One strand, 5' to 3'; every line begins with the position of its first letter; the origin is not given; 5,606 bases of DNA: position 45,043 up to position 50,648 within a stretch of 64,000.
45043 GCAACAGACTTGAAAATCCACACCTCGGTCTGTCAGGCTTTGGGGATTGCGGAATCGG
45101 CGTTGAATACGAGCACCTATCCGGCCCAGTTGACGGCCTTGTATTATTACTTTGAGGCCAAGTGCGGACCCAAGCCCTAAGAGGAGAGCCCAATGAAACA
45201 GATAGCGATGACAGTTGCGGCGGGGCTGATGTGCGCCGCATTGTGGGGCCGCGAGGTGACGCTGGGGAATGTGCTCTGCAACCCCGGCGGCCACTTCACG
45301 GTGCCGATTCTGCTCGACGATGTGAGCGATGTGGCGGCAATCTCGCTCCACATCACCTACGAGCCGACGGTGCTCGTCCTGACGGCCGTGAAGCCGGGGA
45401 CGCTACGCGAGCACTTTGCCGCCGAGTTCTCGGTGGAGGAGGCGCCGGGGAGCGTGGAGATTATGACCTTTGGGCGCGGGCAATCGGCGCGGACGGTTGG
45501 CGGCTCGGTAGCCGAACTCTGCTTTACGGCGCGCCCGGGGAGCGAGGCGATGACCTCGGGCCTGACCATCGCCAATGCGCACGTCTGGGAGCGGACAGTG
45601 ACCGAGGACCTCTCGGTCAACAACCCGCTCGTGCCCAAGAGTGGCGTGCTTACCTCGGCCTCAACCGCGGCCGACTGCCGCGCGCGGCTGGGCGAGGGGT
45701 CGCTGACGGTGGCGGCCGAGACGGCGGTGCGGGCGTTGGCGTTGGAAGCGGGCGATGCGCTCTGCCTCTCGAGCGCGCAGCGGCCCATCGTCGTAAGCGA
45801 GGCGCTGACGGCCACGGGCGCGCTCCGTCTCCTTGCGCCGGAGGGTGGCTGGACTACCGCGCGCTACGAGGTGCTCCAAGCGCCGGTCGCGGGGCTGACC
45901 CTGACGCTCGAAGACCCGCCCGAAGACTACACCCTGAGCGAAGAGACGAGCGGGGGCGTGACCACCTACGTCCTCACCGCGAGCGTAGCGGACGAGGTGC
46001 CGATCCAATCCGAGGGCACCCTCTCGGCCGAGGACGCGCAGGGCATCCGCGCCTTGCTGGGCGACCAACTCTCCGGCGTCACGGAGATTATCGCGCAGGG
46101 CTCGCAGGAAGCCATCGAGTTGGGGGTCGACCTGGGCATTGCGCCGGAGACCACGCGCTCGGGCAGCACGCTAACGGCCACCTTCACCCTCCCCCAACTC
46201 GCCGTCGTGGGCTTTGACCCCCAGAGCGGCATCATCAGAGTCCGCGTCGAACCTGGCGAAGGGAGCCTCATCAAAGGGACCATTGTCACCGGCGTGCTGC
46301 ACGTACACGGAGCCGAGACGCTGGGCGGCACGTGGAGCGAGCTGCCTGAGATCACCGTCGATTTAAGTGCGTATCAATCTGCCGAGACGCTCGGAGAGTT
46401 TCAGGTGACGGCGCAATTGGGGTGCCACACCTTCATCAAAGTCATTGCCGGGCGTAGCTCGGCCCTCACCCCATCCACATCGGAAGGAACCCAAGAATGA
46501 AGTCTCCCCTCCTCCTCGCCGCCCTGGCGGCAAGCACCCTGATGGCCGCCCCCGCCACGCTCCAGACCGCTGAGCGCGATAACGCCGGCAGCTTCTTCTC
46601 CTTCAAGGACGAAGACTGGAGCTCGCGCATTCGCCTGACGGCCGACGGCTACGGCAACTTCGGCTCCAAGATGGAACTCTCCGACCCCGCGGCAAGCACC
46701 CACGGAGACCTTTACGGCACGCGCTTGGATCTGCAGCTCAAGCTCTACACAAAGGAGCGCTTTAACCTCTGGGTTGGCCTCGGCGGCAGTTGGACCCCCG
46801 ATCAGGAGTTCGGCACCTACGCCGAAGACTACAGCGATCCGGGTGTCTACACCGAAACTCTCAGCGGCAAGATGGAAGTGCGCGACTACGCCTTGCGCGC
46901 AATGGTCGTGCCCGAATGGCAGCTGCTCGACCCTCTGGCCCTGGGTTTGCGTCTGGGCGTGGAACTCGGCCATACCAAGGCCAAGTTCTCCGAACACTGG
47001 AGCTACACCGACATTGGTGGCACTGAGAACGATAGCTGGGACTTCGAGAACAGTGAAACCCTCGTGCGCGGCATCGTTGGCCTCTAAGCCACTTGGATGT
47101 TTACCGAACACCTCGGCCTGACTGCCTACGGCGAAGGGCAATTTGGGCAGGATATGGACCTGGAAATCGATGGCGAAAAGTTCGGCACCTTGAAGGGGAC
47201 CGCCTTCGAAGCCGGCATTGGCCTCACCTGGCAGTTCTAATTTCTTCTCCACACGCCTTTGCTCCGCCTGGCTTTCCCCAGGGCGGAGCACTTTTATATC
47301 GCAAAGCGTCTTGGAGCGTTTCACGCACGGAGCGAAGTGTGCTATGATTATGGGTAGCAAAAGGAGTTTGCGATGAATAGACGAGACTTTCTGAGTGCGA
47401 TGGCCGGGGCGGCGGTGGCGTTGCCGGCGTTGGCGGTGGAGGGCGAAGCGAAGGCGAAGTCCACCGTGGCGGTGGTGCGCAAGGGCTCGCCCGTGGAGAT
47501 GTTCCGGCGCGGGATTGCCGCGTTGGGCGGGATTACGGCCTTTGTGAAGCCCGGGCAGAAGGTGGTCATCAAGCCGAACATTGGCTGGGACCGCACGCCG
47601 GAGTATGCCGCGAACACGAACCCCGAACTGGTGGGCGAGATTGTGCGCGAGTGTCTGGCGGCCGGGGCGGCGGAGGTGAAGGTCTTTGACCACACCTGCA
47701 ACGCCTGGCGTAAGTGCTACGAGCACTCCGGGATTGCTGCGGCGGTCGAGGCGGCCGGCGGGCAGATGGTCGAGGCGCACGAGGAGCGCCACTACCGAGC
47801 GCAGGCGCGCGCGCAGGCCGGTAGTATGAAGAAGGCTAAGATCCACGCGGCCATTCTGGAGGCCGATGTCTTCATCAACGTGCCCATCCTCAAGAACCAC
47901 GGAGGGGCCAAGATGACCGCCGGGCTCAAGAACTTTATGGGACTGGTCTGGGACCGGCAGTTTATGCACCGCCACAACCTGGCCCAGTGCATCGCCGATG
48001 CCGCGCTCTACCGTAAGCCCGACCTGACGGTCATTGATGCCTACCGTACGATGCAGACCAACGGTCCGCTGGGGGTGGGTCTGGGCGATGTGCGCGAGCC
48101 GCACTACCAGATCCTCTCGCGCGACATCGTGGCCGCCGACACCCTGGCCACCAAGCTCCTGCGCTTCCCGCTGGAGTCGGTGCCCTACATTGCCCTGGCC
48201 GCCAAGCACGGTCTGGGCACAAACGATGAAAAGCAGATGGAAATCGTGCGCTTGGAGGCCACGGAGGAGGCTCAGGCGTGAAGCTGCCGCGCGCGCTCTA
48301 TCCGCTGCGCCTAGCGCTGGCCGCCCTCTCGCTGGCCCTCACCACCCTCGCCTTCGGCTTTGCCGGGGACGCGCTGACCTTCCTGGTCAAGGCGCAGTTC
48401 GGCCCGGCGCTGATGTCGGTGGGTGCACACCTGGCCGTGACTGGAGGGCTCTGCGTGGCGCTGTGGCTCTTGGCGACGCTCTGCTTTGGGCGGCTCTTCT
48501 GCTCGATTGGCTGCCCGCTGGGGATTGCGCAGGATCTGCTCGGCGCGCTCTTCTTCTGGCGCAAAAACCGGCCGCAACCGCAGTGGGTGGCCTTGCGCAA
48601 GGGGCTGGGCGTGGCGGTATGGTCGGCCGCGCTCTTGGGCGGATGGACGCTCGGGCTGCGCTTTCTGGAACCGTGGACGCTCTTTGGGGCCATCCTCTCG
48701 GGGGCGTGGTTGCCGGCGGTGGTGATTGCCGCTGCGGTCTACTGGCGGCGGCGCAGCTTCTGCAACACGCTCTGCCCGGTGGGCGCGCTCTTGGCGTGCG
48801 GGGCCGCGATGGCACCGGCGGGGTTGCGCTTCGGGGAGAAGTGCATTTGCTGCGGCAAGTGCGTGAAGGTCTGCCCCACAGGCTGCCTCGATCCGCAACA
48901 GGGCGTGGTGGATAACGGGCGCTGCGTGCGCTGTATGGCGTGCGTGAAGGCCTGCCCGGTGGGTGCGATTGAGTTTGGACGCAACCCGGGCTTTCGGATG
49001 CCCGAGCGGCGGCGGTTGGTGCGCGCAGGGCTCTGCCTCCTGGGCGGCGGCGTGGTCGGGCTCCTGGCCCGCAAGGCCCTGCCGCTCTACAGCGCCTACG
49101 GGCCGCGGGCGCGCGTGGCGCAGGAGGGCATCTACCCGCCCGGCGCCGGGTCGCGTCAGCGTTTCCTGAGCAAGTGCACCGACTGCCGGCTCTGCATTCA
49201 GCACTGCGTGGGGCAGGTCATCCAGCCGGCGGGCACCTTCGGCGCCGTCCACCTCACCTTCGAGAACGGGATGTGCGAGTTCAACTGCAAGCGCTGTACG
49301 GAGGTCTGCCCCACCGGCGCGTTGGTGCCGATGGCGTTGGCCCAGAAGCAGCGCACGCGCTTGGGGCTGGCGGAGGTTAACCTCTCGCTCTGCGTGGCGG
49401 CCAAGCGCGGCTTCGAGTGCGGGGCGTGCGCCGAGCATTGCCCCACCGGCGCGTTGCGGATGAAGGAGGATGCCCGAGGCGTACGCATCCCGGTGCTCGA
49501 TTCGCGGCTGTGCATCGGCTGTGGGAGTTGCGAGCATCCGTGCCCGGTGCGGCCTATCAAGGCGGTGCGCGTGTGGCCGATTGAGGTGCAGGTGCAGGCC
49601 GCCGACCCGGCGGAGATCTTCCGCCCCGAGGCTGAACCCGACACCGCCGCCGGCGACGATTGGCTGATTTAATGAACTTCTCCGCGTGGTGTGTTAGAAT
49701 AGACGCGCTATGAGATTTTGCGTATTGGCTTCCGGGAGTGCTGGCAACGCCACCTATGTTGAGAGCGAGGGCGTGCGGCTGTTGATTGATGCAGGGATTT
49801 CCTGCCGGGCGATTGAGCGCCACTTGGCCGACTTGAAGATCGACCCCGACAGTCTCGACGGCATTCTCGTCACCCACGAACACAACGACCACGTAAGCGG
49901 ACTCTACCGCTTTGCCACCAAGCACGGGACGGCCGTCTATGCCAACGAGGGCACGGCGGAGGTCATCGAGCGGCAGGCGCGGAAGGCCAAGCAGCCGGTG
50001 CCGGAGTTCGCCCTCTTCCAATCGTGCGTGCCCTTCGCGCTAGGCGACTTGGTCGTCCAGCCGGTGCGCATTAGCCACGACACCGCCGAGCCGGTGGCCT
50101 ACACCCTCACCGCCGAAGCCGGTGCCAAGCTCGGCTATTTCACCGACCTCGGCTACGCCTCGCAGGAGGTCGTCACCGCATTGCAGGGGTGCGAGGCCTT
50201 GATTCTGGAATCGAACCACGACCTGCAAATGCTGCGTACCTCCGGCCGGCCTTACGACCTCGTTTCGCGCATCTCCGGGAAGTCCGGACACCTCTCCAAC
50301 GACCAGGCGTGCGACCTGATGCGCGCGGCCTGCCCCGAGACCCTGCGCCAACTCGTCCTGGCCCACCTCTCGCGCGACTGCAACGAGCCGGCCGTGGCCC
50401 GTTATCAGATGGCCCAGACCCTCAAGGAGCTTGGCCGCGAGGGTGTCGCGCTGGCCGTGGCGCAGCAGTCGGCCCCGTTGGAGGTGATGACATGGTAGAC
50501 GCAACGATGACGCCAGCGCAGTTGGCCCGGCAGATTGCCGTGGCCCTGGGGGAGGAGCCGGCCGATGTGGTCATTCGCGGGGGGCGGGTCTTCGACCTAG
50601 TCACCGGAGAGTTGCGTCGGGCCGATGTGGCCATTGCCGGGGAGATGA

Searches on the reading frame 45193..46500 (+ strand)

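Call 17: search_protein_families(library=pfam, proteins=[window:45193-46500:+], max_evalue=0.01)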
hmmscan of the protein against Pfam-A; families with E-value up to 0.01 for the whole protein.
window:45193-46500:+ (435 aa): 1 family
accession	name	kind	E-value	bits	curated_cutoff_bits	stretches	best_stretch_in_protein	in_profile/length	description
PF00963.24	Cohesin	-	4.8e-10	40.2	24.1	1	21-119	2-107/139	Cohesin domain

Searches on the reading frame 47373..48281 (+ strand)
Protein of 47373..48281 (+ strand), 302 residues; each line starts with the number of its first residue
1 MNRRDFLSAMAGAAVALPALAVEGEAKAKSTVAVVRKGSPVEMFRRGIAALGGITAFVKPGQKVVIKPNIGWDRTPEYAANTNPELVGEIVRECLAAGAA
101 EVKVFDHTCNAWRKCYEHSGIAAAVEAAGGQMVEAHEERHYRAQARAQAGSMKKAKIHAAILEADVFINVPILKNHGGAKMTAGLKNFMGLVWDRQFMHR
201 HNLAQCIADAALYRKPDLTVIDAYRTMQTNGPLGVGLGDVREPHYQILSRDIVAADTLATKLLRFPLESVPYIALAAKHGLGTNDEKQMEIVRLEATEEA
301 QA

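Call 17: search_protein_families(library=pfam, proteins=[window:47373-48281:+], max_evalue=0.01)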
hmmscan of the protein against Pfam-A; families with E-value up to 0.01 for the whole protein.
window:47373-48281:+ (302 aa): 1 family
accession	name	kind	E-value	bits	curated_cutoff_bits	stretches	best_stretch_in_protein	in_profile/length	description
PF04015.17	DUF362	-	1.9e-49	168.9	24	1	64-260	1-199/200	Domain of unknown function (DUF362)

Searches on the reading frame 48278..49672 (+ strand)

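Call 17: search_protein_families(library=pfam, proteins=[window:48278-49672:+], max_evalue=0.01)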
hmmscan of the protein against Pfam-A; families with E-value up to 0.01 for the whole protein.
window:48278-49672:+ (464 aa): 15 families
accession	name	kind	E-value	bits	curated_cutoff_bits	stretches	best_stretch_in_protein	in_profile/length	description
PF00037.32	Fer4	-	1.8e-24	84.9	21.1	4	210-232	2-24/24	4Fe-4S binding domain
PF12838.12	Fer4_7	-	1.3e-21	77.3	27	4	380-424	4-50/52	4Fe-4S dicluster domain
PF13187.11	Fer4_9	-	1.3e-15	57.6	27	3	380-424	4-49/52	4Fe-4S dicluster domain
PF13237.11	Fer4_10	-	1.5e-15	57.3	25.5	5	210-310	3-52/53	4Fe-4S dicluster domain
PF12837.12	Fer4_6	-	2.3e-15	56.1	25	3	210-231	3-24/24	4Fe-4S binding domain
PF13484.11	Fer4_16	-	2.5e-15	57.4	30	1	215-234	1-20/66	4Fe-4S double cluster binding domain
PF14697.11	Fer4_21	-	2.8e-11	43.8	35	3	378-424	8-53/59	4Fe-4S dicluster domain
PF12797.12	Fer4_2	-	4.4e-10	39.3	24.5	2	210-228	4-22/22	4Fe-4S binding domain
PF12801.12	Fer4_5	-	1e-07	32.2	22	2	53-93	2-42/48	4Fe-4S binding domain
PF12798.12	Fer4_3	-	1.3e-05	26.1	27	1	216-230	1-15/15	4Fe-4S binding domain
PF13183.11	Fer4_8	-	0.0004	21.3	27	0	215-310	4-64/68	4Fe-4S dicluster domain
PF12800.12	Fer4_4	-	0.0012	19.5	24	1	215-229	3-17/17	4Fe-4S binding domain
PF25160.1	LdpA_Fe-S-bd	-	0.0016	18.7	27.6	0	384-430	9-46/49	LdpA Fe-S cluster-binding domain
PF13746.11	Fer4_18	-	0.0029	18.2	27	1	188-227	60-96/114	4Fe-4S dicluster domain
PF13534.11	Fer4_17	-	0.0057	17.6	22.2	0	215-231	1-17/61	4Fe-4S dicluster domain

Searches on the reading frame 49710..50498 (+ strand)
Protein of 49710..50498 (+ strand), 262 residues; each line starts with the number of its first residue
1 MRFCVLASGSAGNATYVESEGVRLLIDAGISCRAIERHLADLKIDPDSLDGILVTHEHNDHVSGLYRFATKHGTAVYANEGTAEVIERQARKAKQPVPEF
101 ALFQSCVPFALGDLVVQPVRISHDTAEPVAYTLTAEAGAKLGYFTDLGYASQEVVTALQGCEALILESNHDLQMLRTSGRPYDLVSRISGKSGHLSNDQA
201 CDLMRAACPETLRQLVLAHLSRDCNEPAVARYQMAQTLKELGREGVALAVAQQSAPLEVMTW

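Call 17: search_protein_families(library=pfam, proteins=[window:49710-50498:+], max_evalue=0.01)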
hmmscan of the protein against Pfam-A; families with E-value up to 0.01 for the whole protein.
window:49710-50498:+ (262 aa): 4 families
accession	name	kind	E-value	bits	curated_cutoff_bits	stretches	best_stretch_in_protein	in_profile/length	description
PF12706.13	Lactamase_B_2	-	9.8e-23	81.2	27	1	23-211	2-194/200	Beta-lactamase superfamily domain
PF00753.33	Lactamase_B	-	3.5e-15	56.9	22.7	1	10-91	4-86/196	Metallo-beta-lactamase superfamily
PF23023.1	Anti-Pycsar_Apyc1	-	1.7e-07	31.4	50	1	12-71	20-76/250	Anti-Pycsar protein Apyc1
PF13483.12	Lactamase_B_3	-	0.0082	16.6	24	0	13-153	8-118/160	Beta-lactamase superfamily domain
